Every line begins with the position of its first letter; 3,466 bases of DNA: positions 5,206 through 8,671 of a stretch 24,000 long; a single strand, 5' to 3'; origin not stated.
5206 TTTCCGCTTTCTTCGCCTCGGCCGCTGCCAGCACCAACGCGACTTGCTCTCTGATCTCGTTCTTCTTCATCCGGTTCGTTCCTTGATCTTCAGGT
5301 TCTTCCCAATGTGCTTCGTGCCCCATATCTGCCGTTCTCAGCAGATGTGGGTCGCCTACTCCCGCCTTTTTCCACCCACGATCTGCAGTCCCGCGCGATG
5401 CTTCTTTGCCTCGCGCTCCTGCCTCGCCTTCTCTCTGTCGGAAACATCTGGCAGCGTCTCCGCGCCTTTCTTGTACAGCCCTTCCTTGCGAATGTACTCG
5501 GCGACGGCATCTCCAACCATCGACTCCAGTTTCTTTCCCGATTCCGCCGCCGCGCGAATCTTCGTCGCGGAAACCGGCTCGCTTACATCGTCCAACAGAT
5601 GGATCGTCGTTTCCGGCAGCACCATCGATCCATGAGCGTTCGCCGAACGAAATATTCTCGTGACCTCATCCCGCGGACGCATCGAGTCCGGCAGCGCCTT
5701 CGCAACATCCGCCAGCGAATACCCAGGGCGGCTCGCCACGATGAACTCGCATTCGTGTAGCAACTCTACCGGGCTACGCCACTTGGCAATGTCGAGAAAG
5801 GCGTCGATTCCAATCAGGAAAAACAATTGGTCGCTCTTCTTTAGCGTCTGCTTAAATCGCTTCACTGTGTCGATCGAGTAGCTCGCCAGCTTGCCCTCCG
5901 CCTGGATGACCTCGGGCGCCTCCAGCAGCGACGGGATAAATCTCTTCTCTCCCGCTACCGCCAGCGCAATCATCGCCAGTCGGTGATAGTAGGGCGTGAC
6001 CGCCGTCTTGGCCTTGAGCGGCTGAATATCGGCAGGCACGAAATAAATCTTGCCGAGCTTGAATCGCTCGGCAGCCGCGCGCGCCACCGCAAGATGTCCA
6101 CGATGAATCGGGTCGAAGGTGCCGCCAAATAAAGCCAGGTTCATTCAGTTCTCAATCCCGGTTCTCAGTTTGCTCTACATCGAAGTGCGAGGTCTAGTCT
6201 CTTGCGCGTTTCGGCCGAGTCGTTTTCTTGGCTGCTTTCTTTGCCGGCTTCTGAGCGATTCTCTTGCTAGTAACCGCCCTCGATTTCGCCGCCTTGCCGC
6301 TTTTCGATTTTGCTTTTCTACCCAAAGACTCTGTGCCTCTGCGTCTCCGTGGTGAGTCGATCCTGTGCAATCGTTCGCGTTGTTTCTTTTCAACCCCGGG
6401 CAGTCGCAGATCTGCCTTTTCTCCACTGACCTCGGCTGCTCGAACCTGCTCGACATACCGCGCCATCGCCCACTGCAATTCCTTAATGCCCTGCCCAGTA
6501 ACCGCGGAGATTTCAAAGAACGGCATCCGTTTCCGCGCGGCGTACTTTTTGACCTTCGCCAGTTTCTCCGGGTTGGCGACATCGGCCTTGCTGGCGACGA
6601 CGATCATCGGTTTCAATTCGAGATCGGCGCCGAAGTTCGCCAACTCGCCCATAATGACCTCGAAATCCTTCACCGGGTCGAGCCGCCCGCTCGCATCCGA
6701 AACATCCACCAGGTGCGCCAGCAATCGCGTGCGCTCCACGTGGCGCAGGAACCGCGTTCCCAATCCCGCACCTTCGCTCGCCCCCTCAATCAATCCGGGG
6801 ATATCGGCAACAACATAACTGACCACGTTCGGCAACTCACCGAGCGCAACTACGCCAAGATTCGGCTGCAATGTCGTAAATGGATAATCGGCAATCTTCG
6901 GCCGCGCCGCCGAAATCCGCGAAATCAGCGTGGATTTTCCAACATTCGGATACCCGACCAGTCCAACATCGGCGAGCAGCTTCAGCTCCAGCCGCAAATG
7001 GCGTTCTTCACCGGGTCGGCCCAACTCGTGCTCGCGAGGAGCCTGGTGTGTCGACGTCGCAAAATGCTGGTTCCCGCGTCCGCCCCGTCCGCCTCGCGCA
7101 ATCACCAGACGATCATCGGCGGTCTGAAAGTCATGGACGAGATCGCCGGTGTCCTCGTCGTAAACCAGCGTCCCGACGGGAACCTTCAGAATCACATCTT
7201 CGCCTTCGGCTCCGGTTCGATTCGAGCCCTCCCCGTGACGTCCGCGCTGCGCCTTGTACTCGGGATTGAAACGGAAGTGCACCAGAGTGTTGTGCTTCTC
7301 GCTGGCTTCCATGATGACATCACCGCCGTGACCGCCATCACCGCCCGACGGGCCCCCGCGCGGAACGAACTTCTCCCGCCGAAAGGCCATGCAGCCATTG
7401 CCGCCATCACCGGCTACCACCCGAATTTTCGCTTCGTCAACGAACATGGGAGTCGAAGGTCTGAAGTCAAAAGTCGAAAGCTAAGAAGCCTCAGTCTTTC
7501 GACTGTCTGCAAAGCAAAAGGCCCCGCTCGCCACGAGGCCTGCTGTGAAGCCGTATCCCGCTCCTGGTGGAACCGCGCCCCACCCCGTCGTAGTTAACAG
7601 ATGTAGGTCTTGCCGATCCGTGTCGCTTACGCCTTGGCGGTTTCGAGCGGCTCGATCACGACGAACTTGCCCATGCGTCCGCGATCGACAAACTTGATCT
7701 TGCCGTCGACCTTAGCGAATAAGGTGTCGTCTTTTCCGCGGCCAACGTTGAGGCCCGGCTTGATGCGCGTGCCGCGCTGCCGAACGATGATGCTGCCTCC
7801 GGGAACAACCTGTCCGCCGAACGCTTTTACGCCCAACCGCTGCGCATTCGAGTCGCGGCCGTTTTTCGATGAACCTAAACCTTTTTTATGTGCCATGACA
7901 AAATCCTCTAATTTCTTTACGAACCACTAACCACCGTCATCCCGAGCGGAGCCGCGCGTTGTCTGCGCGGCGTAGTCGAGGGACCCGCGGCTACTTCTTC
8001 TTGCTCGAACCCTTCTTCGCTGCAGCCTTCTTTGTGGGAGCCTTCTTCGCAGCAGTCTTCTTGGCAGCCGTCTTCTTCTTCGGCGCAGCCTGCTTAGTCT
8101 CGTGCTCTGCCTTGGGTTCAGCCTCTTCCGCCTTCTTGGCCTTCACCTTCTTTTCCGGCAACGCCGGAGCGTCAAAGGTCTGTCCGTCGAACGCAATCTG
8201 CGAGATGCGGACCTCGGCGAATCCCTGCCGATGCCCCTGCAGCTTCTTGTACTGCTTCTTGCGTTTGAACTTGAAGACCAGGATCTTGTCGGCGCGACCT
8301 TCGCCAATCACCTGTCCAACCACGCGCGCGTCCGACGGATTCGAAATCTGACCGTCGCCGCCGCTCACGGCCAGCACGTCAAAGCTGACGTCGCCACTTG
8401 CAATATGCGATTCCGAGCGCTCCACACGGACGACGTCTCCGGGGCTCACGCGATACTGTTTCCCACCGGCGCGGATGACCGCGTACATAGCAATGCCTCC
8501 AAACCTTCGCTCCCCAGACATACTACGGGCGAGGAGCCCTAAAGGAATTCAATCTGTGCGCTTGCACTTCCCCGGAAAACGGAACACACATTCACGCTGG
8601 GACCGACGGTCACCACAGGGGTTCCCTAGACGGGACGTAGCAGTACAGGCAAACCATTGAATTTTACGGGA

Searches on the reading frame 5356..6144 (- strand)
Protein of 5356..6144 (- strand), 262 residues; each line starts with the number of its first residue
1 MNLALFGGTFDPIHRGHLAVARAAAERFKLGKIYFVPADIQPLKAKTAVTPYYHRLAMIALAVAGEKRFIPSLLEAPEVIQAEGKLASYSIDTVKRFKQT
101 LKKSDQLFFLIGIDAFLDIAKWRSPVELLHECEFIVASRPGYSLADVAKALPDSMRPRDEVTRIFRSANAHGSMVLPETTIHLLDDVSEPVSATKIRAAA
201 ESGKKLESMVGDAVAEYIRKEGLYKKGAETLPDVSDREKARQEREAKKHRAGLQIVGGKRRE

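Call 7: search_protein_families(library=pfam, proteins=[window:5356-6144:-], max_evalue=0.01)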
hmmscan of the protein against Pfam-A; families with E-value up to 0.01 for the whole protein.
window:5356-6144:- (262 aa): 1 family
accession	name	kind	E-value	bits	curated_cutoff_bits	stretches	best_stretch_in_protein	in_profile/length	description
PF01467.32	CTP_transf_like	-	1.1e-20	74.6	21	1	5-198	1-132/133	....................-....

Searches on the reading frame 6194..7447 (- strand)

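Call 7: search_protein_families(library=pfam, proteins=[window:6194-7447:-], max_evalue=0.01)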
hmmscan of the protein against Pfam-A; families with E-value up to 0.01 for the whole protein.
window:6194-7447:- (417 aa): 7 families
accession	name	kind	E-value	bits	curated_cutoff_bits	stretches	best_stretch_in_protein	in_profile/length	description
PF01018.28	GTP1_OBG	-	2.1e-63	213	27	1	3-157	1-155/155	GTP1/OBG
PF01926.29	MMR_HSR1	-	1.4e-23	83.6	21.9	1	160-287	1-113/113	50S ribosome-binding GTPase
PF02421.24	FeoB_N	-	2.6e-08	34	27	1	161-325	3-153/156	Ferrous iron transport protein B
PF03308.22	MeaB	-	4.8e-05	22.9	23.1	0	300-344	203-247/273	Methylmalonyl Co-A mutase-associated GTPase MeaB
PF00071.28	Ras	-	7.8e-05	22.8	21.6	1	279-332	105-160/162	Ras family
PF03193.22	RsgA_GTPase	-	0.001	19.4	30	0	279-329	55-105/174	RsgA GTPase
PF00009.33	GTP_EFTU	-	0.0014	18.7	26.5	0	276-333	120-187/188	Elongation factor Tu GTP binding domain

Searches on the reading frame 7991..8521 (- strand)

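Call 7: search_protein_families(library=pfam, proteins=[window:7991-8521:-], max_evalue=0.01)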
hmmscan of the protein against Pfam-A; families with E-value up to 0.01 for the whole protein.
window:7991-8521:- (176 aa): 2 families
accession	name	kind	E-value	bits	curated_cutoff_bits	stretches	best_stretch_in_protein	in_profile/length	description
PF00829.26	Ribosomal_L21p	-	3.1e-26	91.9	27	1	12-109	1-99/99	Ribosomal prokaryotic L21 protein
PF07382.16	HC2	-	0.006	17.1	40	1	124-175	92-144/194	Histone H1-like nucleoprotein HC2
